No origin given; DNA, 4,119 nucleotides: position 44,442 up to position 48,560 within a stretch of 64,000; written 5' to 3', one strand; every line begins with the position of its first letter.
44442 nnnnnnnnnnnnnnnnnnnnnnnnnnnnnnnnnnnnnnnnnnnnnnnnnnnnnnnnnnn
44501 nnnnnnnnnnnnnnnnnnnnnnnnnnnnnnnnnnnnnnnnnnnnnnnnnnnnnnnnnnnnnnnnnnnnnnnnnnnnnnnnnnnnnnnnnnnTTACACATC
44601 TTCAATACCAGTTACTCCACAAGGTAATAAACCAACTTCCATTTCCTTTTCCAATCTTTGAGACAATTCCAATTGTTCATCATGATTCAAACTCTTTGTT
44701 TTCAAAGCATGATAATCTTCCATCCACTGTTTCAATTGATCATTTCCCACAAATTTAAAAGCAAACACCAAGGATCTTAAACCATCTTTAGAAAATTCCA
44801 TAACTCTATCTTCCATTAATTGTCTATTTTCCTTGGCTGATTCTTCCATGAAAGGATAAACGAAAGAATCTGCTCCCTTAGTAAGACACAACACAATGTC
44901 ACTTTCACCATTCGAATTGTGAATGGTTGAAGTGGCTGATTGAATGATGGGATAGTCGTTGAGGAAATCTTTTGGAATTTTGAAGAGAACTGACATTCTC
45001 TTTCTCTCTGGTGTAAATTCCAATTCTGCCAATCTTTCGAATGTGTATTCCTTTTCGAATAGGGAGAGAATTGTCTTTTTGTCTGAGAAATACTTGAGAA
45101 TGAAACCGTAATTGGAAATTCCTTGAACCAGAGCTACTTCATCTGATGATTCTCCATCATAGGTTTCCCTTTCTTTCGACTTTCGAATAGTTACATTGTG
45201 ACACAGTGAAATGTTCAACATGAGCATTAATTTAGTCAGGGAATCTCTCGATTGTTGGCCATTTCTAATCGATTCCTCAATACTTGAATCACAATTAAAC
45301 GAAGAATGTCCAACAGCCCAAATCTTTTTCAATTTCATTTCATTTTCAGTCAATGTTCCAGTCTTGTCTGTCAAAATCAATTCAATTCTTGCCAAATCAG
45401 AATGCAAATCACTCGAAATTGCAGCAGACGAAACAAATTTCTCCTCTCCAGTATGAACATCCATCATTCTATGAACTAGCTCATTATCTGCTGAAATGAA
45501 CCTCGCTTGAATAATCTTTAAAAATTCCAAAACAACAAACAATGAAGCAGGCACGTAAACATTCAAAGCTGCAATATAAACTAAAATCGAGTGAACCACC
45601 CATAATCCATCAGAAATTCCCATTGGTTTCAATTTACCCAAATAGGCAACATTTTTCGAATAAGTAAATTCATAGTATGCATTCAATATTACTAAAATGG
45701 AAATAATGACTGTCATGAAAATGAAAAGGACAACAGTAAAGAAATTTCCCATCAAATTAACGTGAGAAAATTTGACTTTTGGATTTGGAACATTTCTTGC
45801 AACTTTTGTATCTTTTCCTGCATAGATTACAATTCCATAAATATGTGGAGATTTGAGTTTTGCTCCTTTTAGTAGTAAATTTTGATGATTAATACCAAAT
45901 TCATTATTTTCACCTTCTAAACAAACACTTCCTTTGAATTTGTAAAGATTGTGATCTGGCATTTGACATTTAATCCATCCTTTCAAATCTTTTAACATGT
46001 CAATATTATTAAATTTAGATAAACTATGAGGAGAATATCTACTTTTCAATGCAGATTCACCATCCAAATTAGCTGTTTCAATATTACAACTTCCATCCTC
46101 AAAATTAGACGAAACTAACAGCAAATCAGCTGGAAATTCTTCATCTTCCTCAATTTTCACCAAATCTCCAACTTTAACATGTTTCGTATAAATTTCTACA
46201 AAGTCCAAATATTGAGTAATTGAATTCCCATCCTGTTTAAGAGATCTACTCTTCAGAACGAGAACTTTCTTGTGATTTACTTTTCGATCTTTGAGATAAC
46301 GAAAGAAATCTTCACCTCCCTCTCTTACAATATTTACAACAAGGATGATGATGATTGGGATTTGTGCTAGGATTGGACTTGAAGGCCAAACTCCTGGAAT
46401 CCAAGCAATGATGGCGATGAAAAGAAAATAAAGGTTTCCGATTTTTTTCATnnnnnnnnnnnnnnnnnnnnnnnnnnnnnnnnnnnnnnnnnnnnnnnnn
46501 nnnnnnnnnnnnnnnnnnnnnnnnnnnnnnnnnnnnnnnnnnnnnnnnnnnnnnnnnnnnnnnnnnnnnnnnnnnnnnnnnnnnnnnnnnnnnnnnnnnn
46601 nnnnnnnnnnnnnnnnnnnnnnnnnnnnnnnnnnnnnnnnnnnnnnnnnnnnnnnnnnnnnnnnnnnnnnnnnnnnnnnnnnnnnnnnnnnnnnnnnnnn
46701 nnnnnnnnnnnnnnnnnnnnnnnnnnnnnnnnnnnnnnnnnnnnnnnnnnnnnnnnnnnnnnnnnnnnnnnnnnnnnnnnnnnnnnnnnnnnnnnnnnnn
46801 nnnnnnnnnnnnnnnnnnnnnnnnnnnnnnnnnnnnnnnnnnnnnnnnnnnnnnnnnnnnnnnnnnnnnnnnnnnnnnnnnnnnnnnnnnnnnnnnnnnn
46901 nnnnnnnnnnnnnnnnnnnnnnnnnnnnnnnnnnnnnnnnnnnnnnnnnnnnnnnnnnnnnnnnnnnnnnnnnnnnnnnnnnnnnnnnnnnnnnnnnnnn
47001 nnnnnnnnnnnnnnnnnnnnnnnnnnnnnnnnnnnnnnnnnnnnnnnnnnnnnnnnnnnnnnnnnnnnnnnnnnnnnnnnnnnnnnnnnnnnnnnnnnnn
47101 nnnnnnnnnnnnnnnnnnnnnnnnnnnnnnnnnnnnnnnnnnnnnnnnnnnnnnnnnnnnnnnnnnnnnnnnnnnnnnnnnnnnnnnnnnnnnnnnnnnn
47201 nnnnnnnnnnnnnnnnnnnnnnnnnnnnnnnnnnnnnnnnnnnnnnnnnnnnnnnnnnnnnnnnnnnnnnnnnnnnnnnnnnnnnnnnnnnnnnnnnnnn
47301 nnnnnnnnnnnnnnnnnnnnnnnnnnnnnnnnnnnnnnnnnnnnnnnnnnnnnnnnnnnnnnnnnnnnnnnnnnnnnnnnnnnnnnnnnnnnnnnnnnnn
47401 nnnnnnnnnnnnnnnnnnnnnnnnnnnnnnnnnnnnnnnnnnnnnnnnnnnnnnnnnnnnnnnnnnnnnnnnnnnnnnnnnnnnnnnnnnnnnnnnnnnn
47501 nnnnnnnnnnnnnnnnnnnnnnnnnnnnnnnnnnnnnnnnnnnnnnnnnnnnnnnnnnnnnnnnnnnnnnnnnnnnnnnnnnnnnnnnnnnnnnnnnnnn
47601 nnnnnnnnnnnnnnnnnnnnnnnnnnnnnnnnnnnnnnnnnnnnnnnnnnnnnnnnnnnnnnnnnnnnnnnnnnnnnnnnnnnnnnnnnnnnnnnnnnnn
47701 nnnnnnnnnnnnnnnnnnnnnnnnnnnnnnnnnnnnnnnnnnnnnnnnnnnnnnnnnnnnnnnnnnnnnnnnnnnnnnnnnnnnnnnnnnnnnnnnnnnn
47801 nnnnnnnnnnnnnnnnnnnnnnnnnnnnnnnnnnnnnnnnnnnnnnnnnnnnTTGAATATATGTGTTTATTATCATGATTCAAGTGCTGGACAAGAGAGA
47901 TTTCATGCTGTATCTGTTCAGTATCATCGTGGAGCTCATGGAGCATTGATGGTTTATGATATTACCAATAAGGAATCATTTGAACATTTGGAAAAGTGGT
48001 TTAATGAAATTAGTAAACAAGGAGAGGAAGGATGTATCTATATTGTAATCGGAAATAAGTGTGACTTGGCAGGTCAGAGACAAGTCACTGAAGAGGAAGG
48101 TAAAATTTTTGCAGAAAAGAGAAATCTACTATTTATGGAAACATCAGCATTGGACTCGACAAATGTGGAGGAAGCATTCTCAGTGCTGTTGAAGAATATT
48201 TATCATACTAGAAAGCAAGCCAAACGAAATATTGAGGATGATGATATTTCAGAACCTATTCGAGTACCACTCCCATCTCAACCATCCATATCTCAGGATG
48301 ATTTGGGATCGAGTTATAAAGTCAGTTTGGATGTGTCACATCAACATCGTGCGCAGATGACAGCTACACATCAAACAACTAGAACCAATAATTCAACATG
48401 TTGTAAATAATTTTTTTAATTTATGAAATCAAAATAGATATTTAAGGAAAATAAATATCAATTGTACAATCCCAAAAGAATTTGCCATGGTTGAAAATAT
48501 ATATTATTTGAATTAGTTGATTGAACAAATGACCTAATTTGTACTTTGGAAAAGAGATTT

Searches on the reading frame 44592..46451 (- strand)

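Call 64: search_protein_families(library=pfam, proteins=[window:44592-46451:-], max_evalue=0.001)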
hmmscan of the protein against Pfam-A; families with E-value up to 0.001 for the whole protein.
window:44592-46451:- (619 aa): 3 families
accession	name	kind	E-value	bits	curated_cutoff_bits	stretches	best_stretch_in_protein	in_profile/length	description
PF13246.12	Cation_ATPase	-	4.4e-08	33.5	21.7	1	416-531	2-84/91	Cation transport ATPase (P-type)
PF00122.25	E1-E2_ATPase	-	3.8e-07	30.2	28.1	1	84-257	15-137/181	E1-E2 ATPase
PF16209.10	PhoLip_ATPase_N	-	0.00027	21.1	29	1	2-28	39-65/67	Phospholipid-translocating ATPase N-terminal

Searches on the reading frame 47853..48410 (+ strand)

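Call 64: search_protein_families(library=pfam, proteins=[window:47853-48410:+], max_evalue=0.001)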
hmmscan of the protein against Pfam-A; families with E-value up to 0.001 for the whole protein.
window:47853-48410:+ (185 aa): 3 families
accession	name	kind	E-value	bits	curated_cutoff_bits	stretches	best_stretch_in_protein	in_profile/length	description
PF00071.28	Ras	-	3.2e-35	121.5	21.6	1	11-117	55-161/162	Ras family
PF08477.19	Roc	-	4.3e-12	46.8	27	1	12-71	64-119/119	Ras of Complex, Roc, domain of DAPkinase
PF00025.27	Arf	-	0.00035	20.5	22.3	1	13-116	67-174/174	ADP-ribosylation factor family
